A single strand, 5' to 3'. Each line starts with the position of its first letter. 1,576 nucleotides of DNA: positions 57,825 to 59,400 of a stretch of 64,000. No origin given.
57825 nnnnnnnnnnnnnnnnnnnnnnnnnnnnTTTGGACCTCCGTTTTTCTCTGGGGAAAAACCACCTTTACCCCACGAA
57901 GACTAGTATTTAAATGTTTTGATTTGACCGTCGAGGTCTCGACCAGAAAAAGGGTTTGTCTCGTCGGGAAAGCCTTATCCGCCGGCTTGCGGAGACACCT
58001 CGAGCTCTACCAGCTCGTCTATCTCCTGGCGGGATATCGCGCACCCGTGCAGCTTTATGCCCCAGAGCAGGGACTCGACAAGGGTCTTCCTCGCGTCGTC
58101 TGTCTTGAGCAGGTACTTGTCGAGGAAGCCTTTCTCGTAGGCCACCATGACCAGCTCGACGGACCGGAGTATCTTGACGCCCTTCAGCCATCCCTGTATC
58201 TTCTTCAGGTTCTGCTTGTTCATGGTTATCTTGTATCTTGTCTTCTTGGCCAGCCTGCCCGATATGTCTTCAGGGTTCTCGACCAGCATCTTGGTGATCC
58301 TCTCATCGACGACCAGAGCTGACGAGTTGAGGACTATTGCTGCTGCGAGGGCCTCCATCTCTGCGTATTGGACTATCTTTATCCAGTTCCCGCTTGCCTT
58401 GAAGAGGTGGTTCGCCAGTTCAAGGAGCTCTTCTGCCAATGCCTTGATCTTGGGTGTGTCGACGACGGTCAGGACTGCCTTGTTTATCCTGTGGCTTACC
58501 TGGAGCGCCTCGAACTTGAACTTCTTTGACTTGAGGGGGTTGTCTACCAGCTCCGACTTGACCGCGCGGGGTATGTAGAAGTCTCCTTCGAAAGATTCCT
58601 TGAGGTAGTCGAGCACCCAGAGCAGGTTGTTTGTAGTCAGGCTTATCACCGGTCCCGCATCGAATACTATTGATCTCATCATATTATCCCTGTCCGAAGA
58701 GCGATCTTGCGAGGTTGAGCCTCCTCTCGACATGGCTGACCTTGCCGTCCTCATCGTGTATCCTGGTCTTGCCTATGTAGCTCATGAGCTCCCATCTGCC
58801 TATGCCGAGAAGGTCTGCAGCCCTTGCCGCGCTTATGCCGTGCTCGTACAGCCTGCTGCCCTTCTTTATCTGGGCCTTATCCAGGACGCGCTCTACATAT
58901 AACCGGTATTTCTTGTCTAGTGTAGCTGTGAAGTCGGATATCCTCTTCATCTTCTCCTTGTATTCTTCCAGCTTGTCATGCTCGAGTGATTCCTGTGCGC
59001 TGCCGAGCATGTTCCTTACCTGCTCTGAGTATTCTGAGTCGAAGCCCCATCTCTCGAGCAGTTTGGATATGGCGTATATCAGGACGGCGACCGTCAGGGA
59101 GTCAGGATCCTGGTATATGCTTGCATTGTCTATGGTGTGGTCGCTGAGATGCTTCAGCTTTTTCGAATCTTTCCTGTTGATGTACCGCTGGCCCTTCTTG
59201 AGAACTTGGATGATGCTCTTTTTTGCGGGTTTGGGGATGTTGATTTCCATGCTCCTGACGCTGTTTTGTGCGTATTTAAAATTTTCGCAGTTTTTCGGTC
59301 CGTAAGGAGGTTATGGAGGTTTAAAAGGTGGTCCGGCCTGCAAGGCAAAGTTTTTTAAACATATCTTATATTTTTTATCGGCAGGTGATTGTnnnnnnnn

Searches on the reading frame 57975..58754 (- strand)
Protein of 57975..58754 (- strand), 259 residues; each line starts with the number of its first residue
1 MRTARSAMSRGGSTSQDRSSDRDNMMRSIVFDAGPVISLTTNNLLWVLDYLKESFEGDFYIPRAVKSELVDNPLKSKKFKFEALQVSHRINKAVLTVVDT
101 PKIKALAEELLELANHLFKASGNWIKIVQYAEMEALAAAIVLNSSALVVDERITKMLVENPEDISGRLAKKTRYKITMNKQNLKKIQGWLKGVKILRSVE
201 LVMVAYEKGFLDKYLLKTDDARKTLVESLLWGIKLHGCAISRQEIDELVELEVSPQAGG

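Call 46: search_protein_families(library=pfam, proteins=[window:57975-58754:-], max_evalue=0.001)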
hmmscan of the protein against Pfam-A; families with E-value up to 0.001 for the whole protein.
window:57975-58754:- (259 aa): 0 families

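Call 58: search_protein_families(library=phrogs, proteins=[window:57975-58754:-], max_evalue=0.01)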
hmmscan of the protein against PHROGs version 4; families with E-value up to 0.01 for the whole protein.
window:57975-58754:- (259 aa): 0 families

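Call 77: search_solved_structures(query=A8, max_evalue=1)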
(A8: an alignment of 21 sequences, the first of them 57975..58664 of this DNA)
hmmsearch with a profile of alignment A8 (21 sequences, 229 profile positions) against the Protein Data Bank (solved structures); distinct sequences matched with E-value up to 1: 2.
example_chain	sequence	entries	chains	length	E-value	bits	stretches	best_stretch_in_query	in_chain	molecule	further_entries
1ra4_A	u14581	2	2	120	0.5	13.2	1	33-79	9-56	50S ribosomal protein L7Ae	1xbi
1sds_A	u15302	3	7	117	0.55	13.1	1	33-79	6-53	50S ribosomal protein L7Ae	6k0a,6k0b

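Call 79: search_protein_families(library=pfam, alignment_id=A8, max_evalue=0.1)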
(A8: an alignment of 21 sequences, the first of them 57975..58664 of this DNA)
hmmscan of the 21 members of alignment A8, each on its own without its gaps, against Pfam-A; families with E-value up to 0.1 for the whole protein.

A. member 1, window:57975-58664:- (229 aa): 1 family
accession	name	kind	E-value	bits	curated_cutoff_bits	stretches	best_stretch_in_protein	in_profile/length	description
PF05565.16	Sipho_Gp157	-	0.049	14.1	28.6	0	141-214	81-157/162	Siphovirus Gp157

B. families by the number of members that match (of 21 scanned): 4 families
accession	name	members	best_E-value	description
PF24132.1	DUF7399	1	0.0042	Family of unknown function (DUF7399)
PF05565.16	Sipho_Gp157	1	0.049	Siphovirus Gp157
PF09243.16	Rsm22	1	0.063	Mitochondrial small ribosomal subunit Rsm22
PF19314.4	DUF5917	1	0.071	Family of unknown function (DUF5917)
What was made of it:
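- Tried and rejected: The PIN assignment of the upstream 230-aa protein was not confirmed by Pfam or PDB profile searches (calls 77, 79).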

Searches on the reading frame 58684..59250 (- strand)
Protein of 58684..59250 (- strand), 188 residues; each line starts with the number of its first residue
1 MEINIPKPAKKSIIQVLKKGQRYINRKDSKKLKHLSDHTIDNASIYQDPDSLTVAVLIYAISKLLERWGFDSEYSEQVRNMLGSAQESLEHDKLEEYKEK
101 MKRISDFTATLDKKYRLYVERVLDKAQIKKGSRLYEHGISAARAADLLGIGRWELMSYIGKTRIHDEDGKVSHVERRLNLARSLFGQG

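Call 46: search_protein_families(library=pfam, proteins=[window:58684-59250:-], max_evalue=0.001)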
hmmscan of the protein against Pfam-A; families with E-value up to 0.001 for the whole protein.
window:58684-59250:- (188 aa): 0 families

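Call 78: search_solved_structures(query=A9, max_evalue=1)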
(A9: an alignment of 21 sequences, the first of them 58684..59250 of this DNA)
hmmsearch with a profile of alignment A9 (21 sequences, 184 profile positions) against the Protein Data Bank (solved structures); distinct sequences matched with E-value up to 1: 1.
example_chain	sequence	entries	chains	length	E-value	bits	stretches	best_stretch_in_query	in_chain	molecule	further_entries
8vd6_A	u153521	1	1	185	4.1e-05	26.9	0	131-169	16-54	CAP REPEAT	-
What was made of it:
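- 57975..59250 (-): Conserved upstream pair: a 188-aa protein with an HTH-like C-terminus (58684-59250) and a PIN-like protein of about 230 aa (57975-58664). Both are syntenic with herA. The 188-aa family has an HTH-like match to PDB 8vd6, 4e-5 (call 78).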
